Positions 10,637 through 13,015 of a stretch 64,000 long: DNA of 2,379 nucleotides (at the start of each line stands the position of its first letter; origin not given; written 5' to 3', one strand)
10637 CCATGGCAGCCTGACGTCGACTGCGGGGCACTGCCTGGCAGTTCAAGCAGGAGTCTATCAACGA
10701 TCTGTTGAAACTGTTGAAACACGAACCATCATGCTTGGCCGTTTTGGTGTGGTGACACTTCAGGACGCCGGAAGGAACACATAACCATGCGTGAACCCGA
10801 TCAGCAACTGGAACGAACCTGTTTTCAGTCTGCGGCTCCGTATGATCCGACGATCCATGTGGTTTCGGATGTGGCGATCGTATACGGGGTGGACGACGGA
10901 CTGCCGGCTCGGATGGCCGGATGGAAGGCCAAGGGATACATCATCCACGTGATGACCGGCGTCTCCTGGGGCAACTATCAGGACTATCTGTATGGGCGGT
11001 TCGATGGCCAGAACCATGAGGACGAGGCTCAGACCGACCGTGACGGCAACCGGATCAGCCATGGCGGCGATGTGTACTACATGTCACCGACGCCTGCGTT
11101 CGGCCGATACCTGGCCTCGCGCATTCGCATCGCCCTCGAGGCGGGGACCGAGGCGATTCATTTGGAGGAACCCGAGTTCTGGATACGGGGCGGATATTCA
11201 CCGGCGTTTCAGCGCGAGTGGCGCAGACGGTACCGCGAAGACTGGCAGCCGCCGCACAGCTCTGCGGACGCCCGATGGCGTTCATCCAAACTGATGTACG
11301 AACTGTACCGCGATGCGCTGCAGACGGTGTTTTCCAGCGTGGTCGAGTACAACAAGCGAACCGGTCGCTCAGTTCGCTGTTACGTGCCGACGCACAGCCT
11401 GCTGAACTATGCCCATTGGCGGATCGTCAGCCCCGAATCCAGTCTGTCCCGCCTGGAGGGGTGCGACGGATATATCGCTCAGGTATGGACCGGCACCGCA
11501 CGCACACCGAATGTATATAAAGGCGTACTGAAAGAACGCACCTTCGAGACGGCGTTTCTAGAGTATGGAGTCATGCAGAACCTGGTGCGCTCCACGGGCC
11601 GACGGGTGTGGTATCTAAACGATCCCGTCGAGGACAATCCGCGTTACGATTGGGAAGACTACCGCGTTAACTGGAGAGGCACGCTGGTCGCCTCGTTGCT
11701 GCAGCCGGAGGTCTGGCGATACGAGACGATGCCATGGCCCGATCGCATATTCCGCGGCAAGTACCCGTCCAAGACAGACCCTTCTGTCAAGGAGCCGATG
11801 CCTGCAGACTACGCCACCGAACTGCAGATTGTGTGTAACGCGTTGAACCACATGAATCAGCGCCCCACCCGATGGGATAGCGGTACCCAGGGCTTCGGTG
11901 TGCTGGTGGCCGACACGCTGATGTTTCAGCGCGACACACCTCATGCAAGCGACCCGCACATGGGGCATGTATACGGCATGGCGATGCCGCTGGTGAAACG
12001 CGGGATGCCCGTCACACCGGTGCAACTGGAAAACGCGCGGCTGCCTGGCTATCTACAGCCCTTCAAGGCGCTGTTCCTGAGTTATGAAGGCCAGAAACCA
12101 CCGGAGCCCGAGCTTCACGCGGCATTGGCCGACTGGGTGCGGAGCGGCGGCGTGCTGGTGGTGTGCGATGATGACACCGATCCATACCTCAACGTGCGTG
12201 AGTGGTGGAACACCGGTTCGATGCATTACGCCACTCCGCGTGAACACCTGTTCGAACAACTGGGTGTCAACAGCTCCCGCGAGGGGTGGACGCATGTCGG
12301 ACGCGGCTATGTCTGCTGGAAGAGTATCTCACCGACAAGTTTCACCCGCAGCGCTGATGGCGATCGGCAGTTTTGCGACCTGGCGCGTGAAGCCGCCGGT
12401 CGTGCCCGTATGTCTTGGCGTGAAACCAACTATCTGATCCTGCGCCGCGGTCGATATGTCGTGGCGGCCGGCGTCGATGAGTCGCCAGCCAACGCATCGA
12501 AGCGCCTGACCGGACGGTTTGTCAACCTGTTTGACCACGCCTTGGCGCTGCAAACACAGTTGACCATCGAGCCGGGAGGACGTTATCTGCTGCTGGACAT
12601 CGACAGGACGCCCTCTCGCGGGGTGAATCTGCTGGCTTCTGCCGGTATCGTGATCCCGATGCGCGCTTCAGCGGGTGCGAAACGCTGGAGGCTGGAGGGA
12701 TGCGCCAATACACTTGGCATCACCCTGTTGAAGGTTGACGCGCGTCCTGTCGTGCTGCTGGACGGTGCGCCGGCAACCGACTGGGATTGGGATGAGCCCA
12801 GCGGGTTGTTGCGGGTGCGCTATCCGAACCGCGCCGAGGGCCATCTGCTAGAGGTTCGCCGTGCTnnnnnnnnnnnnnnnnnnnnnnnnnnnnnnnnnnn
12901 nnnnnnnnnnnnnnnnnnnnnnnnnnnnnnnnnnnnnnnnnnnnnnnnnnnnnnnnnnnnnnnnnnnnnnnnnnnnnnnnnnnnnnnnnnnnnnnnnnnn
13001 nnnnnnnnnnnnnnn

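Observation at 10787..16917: Uncharacterised three-gene membrane module: soluble TIM-barrel-like protein, 661-aa polytopic membrane protein, DUF2723/GT-C-TPR protein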

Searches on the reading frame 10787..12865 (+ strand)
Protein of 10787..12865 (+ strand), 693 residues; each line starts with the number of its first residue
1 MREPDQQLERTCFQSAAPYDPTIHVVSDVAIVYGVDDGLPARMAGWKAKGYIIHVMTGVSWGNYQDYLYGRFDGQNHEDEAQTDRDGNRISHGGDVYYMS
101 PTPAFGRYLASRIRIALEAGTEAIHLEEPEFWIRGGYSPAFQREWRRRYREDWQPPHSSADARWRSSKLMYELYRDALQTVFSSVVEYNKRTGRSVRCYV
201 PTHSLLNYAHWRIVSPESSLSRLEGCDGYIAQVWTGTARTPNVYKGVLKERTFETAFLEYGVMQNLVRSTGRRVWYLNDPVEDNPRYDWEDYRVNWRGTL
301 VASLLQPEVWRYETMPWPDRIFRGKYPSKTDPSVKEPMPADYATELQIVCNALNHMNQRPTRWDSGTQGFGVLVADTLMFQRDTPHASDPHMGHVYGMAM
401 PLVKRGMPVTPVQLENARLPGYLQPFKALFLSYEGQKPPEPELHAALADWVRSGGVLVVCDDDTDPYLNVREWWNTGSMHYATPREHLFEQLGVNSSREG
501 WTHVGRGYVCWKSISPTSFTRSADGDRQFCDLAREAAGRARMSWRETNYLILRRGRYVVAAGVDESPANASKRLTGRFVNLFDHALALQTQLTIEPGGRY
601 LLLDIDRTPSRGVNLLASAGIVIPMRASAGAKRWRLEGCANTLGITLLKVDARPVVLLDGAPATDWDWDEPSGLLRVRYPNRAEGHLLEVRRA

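Call 7: search_protein_families(library=pfam, proteins=[window:10787-12865:+], max_evalue=0.1)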
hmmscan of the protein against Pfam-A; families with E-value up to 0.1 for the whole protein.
window:10787-12865:+ (693 aa): 1 family
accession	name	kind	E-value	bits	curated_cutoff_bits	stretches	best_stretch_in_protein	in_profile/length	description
PF14258.12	DUF4350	-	0.015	16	30.4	1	402-464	16-75/181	Domain of unknown function (DUF4350)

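Call 8: search_protein_families(library=ncbifam, proteins=[window:10787-12865:+], max_evalue=0.1)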
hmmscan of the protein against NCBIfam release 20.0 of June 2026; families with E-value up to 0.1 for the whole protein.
window:10787-12865:+ (693 aa): 0 families

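Call 11: find_homologous_proteins(query=window:10787-12865:+)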
Query window:10787-12865:+ (693 aa): 7498 proteins with E <= 0.001 among 8000 candidates; the best 120 are listed.
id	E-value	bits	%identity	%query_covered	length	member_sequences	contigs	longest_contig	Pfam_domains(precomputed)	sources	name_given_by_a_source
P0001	0.0e+0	1649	100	100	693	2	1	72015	-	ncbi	-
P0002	1.4e-296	1004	62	100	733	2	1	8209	-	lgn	-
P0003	5.2e-296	1002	61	99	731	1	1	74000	-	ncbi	-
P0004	5.6e-294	995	61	98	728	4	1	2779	-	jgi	jgi:hypothetical protein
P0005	5.6e-294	995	62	99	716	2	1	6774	-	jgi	jgi:hypothetical protein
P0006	1.3e-293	994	62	99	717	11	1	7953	-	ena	-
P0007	3.5e-293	993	62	99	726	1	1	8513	-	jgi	jgi:hypothetical protein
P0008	3.9e-292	989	62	99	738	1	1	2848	-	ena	-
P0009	1.3e-291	987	60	99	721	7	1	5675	-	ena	-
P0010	1.8e-290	984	60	100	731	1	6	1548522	-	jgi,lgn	jgi:hypothetical protein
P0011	3.5e-290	983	61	99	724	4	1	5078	-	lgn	-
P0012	5.2e-290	982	60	99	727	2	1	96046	-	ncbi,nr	ncbi:MAG: hypothetical protein KIS67_21305 [Verrucomicrobiae bacterium]|nr:hypothetical protein [Ver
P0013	8.5e-290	981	61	98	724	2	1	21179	-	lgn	-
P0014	2.4e-289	980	62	98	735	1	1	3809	-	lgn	-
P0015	2.6e-289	980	62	98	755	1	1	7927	-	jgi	-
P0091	1.3e-282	958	58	98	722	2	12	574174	-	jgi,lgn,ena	-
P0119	4.5e-281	953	59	100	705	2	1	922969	-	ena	-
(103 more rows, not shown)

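Call 13: search_solved_structures(query=window:10787-12865:+, max_evalue=1)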
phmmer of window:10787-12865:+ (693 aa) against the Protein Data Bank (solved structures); distinct sequences matched with E-value up to 1: 1.
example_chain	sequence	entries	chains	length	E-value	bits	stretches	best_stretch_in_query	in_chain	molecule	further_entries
3r6n_A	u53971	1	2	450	0.15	13.5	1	259-296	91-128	Desmoplakin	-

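Call 14: find_encoding_contigs(protein=P0010, flank=10000, max_places=2)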
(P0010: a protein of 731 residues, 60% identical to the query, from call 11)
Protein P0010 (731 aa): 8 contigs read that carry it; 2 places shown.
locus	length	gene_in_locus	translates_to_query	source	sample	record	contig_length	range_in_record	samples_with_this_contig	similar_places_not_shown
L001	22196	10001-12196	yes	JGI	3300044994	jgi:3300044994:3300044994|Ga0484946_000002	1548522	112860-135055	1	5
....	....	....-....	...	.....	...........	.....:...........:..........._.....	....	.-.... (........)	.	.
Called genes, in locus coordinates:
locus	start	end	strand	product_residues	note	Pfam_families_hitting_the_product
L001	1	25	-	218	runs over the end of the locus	-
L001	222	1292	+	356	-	PF03979:Sigma70_r1_1 (faint), PF00140:Sigma70_r1_2 (faint), PF04542:Sigma70_r2, PF04539:Sigma70_r3, PF04545:Sigma70_r4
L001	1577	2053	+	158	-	PF03449:GreA_GreB_N, PF01272:GreA_GreB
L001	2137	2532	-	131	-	-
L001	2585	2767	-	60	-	-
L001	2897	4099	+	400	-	-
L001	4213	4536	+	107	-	-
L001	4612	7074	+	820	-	PF24817:WD40_WDHD1_1st (faint), PF08450:SGL (faint), PF12894:ANAPC4_WD40 (faint), PF21783:YNCE (faint), PF23381:Beta-prop_IFT122_1st (faint), PF23749:DUF7165 (faint), PF25174:Beta-prop_THOC3, PF04185:Phosphoesterase, +6 more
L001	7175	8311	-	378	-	PF20510:HgmA_N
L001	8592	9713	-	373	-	PF00072:Response_reg, PF13487:HD_5, PF01966:HD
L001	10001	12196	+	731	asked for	-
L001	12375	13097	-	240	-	PF00528:BPD_transp_1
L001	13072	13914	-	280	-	PF13191:AAA_16 (weak), PF00005:ABC_tran, PF13304:AAA_21 (weak)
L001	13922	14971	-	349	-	PF13379:NMT1_2, PF12974:Phosphonate-bd, PF09084:NMT1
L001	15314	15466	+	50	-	-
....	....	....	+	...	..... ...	-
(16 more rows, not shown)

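Call 15: find_encoding_contigs(protein=P0119, flank=10000, max_places=2)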
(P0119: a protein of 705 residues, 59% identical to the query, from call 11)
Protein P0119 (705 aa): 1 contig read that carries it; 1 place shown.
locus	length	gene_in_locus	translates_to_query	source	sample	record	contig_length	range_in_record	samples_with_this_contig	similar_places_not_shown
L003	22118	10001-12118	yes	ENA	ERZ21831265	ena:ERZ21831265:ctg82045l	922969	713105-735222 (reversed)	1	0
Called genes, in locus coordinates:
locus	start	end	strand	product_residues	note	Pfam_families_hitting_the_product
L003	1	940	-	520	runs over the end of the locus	PF00133:tRNA-synt_1, PF01406:tRNA-synt_1e (faint), PF09334:tRNA-synt_1g, PF00133:tRNA-synt_1, PF19303:Anticodon_3 (weak)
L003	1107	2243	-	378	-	PF01594:AI-2E_transport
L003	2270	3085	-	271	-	PF03446:NAD_binding_2 (weak), PF03807:F420_oxidored, PF10727:Rossmann-like (faint), PF14748:P5CR_dimer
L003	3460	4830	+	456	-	PF13428:TPR_14 (faint), PF13431:TPR_17 (faint)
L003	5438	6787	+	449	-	PF00206:Lyase_1, PF14698:ASL_C2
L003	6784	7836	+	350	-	PF00494:SQS_PSY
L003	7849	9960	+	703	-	PF22745:Nlig-Ia, PF01653:DNA_ligase_aden, PF03120:OB_DNA_ligase, PF03119:DNA_ligase_ZBD (weak), PF14520:HHH_5 (faint), PF12826:HHH_2, PF00533:BRCT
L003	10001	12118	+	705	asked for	-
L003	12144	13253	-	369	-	PF00890:FAD_binding_2 (weak), PF01134:GIDA (weak), PF01266:DAO, PF01494:FAD_binding_3 (faint), PF03486:HI0933_like (faint), PF05834:Lycopene_cycl (faint), PF07992:Pyr_redox_2, PF13738:Pyr_redox_3 (faint)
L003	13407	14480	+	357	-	PF14607:GxDLY, PF13472:Lipase_GDSL_2, PF14606:Lipase_GDSL_3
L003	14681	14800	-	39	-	-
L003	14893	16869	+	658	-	-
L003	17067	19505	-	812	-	PF17389:Bac_rhamnosid6H, PF22422:MGH1-like_GH (faint)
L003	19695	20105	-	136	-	PF19739:DUF6228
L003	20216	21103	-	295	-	PF00809:Pterin_bind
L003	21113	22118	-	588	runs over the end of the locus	PF00654:Voltage_CLC, PF00571:CBS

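Call 16: find_encoding_contigs(protein=P0091, flank=10000, max_places=2)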
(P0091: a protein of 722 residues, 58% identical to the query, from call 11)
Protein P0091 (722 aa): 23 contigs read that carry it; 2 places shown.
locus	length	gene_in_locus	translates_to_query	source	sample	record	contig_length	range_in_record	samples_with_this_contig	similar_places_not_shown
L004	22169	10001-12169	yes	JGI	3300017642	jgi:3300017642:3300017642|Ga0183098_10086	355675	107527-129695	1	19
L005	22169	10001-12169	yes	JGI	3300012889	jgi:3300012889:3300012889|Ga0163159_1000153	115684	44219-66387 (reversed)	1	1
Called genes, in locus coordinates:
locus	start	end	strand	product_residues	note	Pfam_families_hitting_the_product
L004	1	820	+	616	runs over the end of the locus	PF13589:HATPase_c_3 (weak), PF00183:HSP90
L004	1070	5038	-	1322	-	PF00989:PAS (weak), PF08448:PAS_4 (faint), PF13426:PAS_9, PF00512:HisKA, PF02518:HATPase_c, PF00072:Response_reg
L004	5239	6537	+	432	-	PF05697:Trigger_N, PF00254:FKBP_C, PF05698:Trigger_C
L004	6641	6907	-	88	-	PF00462:Glutaredoxin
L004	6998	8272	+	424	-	PF13472:Lipase_GDSL_2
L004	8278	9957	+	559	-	-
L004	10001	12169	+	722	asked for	-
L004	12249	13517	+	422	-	PF12832:MFS_1_like (weak), PF07690:MFS_1, PF00083:Sugar_tr (weak), PF07690:MFS_1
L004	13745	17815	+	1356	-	PF14307:Glyco_tran_WbsX, PF16317:Glyco_hydro_99 (weak), PF25182:NonGDSL (weak), PF13472:Lipase_GDSL_2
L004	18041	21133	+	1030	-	PF10101:DUF2339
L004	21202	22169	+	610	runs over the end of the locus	PF07584:BatA, PF13519:VWA_2, PF24157:DUF7408 (faint)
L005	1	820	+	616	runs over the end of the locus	PF13589:HATPase_c_3 (weak), PF00183:HSP90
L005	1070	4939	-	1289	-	PF00989:PAS (weak), PF08448:PAS_4 (faint), PF13426:PAS_9, PF00512:HisKA, PF02518:HATPase_c, PF00072:Response_reg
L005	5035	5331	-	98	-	-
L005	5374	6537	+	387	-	PF05697:Trigger_N, PF00254:FKBP_C, PF05698:Trigger_C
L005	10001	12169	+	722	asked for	-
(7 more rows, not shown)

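Call 35: predict_structure(alignment_id=A1)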
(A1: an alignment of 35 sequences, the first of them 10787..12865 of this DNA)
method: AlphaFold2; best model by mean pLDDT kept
length: 693 residues; sequences in the alignment: 35
mean_pLDDT: 78.2   pTM: 0.84
mean pLDDT of the five models: 78.2, 77.2, 76.8, 76.5, 76.5
residues with pLDDT >= 90: 224; 70-90: 296; 50-70: 100; < 50: 73
segments of 3 or more residues with pLDDT < 50: 1-19, 24-29, 59-97, 132-134
pLDDT, mean of each block of 10 residues (from residue 1): 27 40 50 59 68 63 37 42 42 45 74 83 70 60 87 79 76 81 88 85 74 62 74 69 88 88 81 79 74 89 85 65 79 86 91 77 93 70 57 89 93 69 89 79 87 96 76 69 87 88 97 91 93 97 94 93 77 93 95 93 89 89 83 87 92 94 95 94 87 85
secondary structure, 60 per line:
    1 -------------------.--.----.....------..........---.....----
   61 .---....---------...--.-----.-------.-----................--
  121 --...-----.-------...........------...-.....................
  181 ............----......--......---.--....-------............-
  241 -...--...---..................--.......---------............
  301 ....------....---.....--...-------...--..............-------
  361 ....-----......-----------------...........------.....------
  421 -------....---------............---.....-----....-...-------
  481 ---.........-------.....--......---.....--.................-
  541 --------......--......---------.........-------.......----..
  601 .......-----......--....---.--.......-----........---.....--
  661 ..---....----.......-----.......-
elements in order (helices of 4 or more, strands of 3 or more residues): E28-32 H39-48 E52-56 H65-68 H103-118 E123-125 H139-149 H160-192 E197-202 H205-210 H217-220 E228-234 H235-239 E242-244 E247-249 H253-270 E273-279 H289-304 E311-314 H318-322 E325-327 E335-337 H340-353 E361-364 E370-375 H393-403 E410-414 E428-431 H441-452 E456-460 H466-469 H484-492 E500-504 E507-512 H516-520 H523-539 E549-554 E557-562 E572-580 E588-594 E599-604 E613-618 E621-624 E631-637 E643-650 E654-658 E666-669 E674-680 E686-692

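Call 40: fold_search(model_id=the predicted structure, library=pdb)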
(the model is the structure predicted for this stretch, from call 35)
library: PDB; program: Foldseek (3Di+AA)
matches with E <= 10: 1226; with E <= 0.001: 71
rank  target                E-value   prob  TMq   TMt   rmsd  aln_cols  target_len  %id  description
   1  4uzs_C                1.2e-10  1.00  0.45  0.46   9.3       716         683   11  Crystal structure of Bifidobacterium bifidum beta-galactosidase (released 2015-09-30)
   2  4uzs_B                2.9e-10  1.00  0.44  0.45   9.7       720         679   10  Crystal structure of Bifidobacterium bifidum beta-galactosidase (released 2015-09-30)
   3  4uzs_A                4.2e-10  1.00  0.46  0.46   8.8       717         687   11  Crystal structure of Bifidobacterium bifidum beta-galactosidase (released 2015-09-30)
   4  4ucf_A                1.2e-09  1.00  0.44  0.45   9.7       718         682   10  Crystal structure of Bifidobacterium bifidum beta-galactosidase in complex with alpha-galactose (released 2016-01-20)
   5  4oif_A                1.3e-09  1.00  0.45  0.46   9.3       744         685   11  3D structure of Gan42B, a GH42 beta-galactosidase from G. (released 2015-02-04)
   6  3tts_A                1.3e-09  1.00  0.43  0.44   9.8       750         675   11  Crystal structure of beta-galactosidase from Bacillus circulans sp. alkalophilus (released 2012-03-21)
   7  8ibr                  1.6e-09  1.00  0.44  0.45   9.7       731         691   11  Crystal structure of GH42 beta-galactosidase BiBga42A from Bifidobacterium longum subspecies infantis in complex with gl (released 2023-06-07)
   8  4ucf_C                1.7e-09  1.00  0.47  0.47   8.9       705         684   12  Crystal structure of Bifidobacterium bifidum beta-galactosidase in complex with alpha-galactose (released 2016-01-20)
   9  4ucf_B                3.3e-09  1.00  0.45  0.45   9.3       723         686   11  Crystal structure of Bifidobacterium bifidum beta-galactosidase in complex with alpha-galactose (released 2016-01-20)
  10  8ibt_B                6.3e-09  1.00  0.45  0.45   9.7       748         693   10  Crystal structure of GH42 beta-galactosidase BiBga42A from Bifidobacterium longum subspecies infantis E318S mutant in  (released 2023-06-07)
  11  8ibt_A                9.7e-09  1.00  0.45  0.45   9.8       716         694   11  Crystal structure of GH42 beta-galactosidase BiBga42A from Bifidobacterium longum subspecies infantis E318S mutant in  (released 2023-06-07)
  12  4uoq_B                1.3e-08  1.00  0.43  0.44   9.6       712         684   10  Nucleophile mutant (E324A) of beta-(1,6)-galactosidase from Bifidobacterium animalis subsp. lactis Bl-04 (released 2014-10-22)
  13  7omi_BBB              1.5e-08  1.00  0.46  0.48  10.6       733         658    8  Bs164 in complex with mannocyclophellitol epoxide (released 2022-02-02)
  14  4uoq_C                1.6e-08  1.00  0.41  0.41  10.1       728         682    9  Nucleophile mutant (E324A) of beta-(1,6)-galactosidase from Bifidobacterium animalis subsp. lactis Bl-04 (released 2014-10-22)
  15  6t7g_BBB              1.7e-08  1.00  0.46  0.48  10.2       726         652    8  Bacteroides salyersiae GH164 beta-mannosidase in complex with mannoimidazole (released 2019-12-25)
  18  6t7g_AAA              2.9e-08  1.00  0.44  0.46  10.6       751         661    8  Bacteroides salyersiae GH164 beta-mannosidase in complex with mannoimidazole (released 2019-12-25)
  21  6t7g_DDD              3.7e-08  1.00  0.47  0.49   8.0       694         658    8  Bacteroides salyersiae GH164 beta-mannosidase in complex with mannoimidazole (released 2019-12-25)
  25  6t7g_CCC              6.1e-08  1.00  0.46  0.48  10.4       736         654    8  Bacteroides salyersiae GH164 beta-mannosidase in complex with mannoimidazole (released 2019-12-25)
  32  6t7g_FFF              1.3e-07  1.00  0.46  0.48  10.2       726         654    8  Bacteroides salyersiae GH164 beta-mannosidase in complex with mannoimidazole (released 2019-12-25)
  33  6t7g_EEE              1.3e-07  1.00  0.46  0.48  10.2       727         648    8  Bacteroides salyersiae GH164 beta-mannosidase in complex with mannoimidazole (released 2019-12-25)
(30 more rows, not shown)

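Call 48: search_solved_structures(query=A1, max_evalue=10, show_alignments=2)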
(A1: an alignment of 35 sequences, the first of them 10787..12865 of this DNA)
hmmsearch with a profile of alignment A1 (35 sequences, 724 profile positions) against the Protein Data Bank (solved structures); distinct sequences matched with E-value up to 10: 2.
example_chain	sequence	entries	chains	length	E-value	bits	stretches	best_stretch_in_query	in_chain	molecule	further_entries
6jow_A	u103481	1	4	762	0.13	13.5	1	432-591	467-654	Beta-galactosidase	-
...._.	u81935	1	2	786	0.2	12.8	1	433-548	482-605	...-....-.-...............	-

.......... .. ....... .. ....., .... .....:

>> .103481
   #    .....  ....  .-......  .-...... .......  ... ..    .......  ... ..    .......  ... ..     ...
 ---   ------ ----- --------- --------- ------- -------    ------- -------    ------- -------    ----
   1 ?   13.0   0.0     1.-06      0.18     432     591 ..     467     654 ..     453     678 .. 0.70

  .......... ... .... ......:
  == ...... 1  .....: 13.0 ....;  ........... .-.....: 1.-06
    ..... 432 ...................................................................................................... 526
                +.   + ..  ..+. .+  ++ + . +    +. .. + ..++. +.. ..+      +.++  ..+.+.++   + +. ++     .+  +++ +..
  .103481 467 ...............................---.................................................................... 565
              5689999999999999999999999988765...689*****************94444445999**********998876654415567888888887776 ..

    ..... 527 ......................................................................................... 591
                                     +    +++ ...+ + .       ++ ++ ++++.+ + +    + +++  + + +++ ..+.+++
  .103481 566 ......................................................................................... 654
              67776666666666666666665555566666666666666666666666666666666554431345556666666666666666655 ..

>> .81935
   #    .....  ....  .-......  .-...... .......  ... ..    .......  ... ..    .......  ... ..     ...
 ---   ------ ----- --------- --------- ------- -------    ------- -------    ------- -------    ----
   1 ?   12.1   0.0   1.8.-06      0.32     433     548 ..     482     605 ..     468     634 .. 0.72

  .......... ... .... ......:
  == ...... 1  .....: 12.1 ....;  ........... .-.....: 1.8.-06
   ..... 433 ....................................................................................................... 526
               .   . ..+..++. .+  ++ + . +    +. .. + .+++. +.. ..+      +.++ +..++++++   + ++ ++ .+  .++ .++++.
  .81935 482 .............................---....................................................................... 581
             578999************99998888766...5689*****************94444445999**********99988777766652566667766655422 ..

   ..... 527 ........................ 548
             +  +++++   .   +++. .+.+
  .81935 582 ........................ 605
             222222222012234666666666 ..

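Call 59: search_protein_families(library=pfam, proteins=[L004:8278-9954:+, L003:14893-16866:+], max_evalue=0.001)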
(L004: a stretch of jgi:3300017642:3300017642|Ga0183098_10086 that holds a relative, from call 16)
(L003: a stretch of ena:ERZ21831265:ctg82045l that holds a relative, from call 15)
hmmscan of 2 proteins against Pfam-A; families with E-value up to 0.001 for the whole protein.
L004:8278-9954:+ (559 aa): 0 families

L003:14893-16866:+ (658 aa): 0 families
